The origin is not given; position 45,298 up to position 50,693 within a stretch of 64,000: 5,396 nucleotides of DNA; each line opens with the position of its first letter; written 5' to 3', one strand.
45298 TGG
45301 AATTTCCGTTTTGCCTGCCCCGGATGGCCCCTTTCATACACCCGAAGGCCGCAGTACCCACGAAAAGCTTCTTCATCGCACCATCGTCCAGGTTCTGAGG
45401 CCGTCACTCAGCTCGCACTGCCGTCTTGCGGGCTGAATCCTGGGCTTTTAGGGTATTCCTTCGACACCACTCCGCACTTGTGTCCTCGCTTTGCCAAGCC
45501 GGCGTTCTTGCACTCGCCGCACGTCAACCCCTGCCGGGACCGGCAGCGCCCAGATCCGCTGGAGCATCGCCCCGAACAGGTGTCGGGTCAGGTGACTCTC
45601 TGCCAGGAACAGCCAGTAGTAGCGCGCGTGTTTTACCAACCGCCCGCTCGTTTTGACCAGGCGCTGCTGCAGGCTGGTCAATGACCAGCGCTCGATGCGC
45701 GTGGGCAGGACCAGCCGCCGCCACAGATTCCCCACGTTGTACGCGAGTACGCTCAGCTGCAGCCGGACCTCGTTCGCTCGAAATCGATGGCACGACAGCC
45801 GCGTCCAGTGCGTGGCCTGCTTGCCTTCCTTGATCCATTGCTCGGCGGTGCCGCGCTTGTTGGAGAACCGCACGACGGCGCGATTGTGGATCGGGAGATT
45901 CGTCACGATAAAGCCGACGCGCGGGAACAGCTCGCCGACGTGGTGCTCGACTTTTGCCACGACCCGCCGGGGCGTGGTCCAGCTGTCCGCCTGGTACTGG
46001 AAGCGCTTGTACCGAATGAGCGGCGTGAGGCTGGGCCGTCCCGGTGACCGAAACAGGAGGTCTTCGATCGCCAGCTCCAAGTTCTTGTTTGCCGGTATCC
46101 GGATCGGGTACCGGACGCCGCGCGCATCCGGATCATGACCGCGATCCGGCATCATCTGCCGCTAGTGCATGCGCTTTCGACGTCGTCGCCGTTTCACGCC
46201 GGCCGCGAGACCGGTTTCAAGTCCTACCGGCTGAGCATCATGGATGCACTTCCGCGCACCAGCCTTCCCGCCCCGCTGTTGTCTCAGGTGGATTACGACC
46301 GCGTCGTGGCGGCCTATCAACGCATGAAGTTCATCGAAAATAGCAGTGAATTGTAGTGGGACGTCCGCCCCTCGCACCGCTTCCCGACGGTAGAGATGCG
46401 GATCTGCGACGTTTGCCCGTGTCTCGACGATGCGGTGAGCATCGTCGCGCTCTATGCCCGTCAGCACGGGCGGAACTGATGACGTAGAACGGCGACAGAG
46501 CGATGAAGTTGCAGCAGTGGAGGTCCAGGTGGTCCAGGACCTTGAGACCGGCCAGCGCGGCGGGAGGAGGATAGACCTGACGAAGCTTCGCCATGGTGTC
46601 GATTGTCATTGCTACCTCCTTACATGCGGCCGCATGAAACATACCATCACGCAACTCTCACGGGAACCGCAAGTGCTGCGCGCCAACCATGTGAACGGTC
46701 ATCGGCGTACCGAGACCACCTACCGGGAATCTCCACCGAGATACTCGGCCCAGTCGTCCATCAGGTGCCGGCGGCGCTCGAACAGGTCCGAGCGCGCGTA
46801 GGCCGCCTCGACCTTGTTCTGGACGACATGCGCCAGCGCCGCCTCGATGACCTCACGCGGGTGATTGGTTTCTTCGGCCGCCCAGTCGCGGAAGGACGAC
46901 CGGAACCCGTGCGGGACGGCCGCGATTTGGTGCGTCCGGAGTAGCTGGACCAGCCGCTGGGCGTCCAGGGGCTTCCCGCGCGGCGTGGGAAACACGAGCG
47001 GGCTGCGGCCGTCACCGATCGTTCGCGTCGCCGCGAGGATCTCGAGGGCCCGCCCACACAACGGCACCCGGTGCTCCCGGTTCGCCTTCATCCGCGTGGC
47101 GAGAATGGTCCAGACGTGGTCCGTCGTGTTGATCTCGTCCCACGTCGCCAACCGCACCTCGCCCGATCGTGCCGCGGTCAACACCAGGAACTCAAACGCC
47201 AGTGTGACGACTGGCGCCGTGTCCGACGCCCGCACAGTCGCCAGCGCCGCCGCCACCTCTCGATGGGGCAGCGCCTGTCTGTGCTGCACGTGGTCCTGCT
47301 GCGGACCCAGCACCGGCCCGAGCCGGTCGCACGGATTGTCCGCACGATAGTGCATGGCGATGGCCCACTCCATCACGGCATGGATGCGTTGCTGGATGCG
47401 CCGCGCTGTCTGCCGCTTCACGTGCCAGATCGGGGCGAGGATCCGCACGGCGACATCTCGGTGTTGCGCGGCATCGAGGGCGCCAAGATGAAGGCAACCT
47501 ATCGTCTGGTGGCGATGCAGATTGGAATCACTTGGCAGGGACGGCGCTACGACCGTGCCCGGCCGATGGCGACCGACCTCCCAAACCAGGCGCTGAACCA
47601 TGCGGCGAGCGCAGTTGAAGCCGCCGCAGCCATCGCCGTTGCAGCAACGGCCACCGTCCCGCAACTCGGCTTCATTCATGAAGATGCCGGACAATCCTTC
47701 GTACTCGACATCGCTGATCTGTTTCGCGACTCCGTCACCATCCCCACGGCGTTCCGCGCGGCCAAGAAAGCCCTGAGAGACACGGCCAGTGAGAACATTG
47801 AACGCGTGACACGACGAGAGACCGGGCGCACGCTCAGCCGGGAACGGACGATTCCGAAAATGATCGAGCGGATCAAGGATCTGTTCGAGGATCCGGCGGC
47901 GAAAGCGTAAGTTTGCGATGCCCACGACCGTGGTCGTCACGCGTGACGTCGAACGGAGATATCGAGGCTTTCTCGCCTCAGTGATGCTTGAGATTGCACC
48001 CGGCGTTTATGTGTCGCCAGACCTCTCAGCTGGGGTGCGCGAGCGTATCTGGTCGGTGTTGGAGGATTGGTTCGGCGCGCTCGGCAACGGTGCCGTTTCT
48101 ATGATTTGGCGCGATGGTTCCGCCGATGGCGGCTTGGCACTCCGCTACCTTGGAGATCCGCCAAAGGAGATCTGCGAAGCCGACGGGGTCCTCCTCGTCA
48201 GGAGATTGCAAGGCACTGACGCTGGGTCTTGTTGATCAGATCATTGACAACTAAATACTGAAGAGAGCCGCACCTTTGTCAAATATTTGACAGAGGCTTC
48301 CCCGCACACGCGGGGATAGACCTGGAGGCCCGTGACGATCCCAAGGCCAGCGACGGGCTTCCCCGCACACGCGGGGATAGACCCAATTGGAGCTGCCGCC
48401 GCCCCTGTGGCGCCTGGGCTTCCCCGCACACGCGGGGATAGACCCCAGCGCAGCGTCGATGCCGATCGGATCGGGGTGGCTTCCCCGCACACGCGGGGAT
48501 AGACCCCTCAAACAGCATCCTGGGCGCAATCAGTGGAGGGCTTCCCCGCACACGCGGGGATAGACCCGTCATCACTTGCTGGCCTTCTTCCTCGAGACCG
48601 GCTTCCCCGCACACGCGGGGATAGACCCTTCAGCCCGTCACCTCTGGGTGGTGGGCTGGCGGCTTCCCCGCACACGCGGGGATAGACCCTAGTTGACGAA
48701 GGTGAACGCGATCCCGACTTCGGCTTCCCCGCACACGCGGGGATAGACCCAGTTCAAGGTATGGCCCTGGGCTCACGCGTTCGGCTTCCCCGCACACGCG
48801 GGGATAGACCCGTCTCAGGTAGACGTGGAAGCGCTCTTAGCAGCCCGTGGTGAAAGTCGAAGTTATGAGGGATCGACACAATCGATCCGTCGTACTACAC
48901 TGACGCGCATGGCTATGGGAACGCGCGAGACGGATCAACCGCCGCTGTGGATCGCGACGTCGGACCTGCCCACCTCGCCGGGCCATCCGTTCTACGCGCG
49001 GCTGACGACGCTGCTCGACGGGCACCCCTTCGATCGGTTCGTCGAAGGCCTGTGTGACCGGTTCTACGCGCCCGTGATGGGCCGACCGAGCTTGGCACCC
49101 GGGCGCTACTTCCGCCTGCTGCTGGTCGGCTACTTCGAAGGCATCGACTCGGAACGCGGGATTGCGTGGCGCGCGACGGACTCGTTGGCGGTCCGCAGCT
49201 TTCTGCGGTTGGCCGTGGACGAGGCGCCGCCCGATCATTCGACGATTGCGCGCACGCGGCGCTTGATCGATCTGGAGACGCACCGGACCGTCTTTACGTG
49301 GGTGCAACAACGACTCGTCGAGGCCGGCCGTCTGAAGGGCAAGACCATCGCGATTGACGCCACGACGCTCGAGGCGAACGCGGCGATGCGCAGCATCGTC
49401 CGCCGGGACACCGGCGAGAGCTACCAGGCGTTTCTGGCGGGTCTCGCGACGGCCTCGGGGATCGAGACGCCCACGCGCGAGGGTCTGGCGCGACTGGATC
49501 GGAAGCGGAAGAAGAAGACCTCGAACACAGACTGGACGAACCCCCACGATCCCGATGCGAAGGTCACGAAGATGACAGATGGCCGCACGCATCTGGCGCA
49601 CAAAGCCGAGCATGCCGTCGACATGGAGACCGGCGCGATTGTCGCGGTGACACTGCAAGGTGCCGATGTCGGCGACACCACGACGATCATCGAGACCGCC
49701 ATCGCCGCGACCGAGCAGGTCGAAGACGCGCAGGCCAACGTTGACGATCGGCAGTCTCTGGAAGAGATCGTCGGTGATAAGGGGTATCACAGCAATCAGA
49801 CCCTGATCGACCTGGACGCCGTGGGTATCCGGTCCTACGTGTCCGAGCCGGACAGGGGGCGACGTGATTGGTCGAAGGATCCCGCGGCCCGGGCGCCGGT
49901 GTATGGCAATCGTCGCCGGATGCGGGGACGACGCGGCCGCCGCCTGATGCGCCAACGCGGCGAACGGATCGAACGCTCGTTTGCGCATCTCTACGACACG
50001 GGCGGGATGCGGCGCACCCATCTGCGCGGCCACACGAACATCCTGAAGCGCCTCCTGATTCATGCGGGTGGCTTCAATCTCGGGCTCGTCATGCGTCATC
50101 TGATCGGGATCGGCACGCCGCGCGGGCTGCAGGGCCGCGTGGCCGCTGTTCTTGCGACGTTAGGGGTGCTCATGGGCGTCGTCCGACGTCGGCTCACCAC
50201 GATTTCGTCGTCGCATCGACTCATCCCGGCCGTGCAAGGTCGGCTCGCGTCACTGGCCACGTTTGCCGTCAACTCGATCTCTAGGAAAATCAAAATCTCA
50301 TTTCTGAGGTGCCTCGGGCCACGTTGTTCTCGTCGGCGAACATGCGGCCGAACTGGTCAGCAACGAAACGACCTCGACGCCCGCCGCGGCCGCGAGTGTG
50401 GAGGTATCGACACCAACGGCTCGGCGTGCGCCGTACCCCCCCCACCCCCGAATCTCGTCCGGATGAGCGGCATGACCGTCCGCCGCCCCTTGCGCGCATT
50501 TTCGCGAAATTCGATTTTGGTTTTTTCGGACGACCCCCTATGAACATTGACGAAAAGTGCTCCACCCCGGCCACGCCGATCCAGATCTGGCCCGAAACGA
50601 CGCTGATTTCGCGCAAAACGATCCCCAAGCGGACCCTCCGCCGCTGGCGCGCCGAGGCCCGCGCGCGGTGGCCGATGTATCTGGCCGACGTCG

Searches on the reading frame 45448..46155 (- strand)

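Call 31: search_protein_families(library=pfam, max_evalue=0.001, proteins=[window:45448-46155:-])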
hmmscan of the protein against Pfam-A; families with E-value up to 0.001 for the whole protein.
window:45448-46155:- (235 aa): 2 families
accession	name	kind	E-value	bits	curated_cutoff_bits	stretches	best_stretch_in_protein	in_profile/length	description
PF13701.12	DDE_Tnp_1_4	-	1.2e-47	162.6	34.7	1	11-204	237-433/435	Transposase DDE domain group 1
PF01609.27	DDE_Tnp_1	-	6.4e-06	26.5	23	1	62-140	139-199/200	Transposase DDE domain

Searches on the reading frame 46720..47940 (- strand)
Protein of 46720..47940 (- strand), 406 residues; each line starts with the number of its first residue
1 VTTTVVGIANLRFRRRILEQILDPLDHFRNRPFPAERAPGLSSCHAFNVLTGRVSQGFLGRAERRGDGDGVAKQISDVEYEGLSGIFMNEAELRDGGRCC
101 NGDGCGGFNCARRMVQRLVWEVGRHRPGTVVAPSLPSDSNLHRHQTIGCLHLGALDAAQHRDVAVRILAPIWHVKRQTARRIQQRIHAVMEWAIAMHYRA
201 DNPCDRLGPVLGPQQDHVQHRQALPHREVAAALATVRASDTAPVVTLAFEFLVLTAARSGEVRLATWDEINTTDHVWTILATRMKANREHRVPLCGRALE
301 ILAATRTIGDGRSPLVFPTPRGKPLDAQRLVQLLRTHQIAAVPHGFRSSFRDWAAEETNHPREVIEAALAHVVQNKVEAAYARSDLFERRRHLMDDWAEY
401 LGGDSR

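Call 30: search_protein_families(library=pfam, max_evalue=0.001, proteins=[window:46720-47940:-])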
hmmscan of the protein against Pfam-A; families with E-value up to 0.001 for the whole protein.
window:46720-47940:- (406 aa): 2 families
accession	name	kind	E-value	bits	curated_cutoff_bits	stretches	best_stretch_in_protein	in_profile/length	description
PF00589.27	Phage_integrase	-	5e-14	52.9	27.1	1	224-385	3-169/172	Phage integrase family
PF22022.2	Phage_int_M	-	7.8e-08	32.9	27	1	165-207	50-93/96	Phage integrase central domain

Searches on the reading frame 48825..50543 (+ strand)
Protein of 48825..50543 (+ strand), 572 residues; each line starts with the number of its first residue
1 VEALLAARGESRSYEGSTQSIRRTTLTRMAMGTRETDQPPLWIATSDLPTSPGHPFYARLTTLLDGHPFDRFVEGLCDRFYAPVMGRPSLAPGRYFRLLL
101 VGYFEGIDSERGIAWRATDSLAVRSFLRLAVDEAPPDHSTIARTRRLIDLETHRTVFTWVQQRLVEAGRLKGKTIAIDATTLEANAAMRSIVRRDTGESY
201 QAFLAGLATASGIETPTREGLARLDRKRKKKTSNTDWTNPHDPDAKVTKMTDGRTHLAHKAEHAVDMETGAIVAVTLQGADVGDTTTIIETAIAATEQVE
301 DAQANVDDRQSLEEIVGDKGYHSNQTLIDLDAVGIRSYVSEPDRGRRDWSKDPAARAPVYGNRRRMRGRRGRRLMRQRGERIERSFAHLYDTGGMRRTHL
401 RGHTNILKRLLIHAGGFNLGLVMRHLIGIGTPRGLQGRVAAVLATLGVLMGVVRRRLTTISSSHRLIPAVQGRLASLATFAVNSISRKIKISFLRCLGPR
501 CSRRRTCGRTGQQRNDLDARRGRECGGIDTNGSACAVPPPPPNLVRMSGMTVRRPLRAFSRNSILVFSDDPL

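Call 30: search_protein_families(library=pfam, max_evalue=0.001, proteins=[window:48825-50543:+])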
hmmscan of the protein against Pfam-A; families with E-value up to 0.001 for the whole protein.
window:48825-50543:+ (572 aa): 3 families
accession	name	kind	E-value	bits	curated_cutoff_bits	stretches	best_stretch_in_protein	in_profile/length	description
PF05598.16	DUF772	-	1.8e-16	60.3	23.1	1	86-157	1-71/74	Transposase domain (DUF772)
PF01609.27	DDE_Tnp_1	-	3.6e-08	33.9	23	1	235-414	12-195/200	Transposase DDE domain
PF13751.12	DDE_Tnp_1_6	-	0.00029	21.6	25.1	1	353-419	55-121/125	Transposase DDE domain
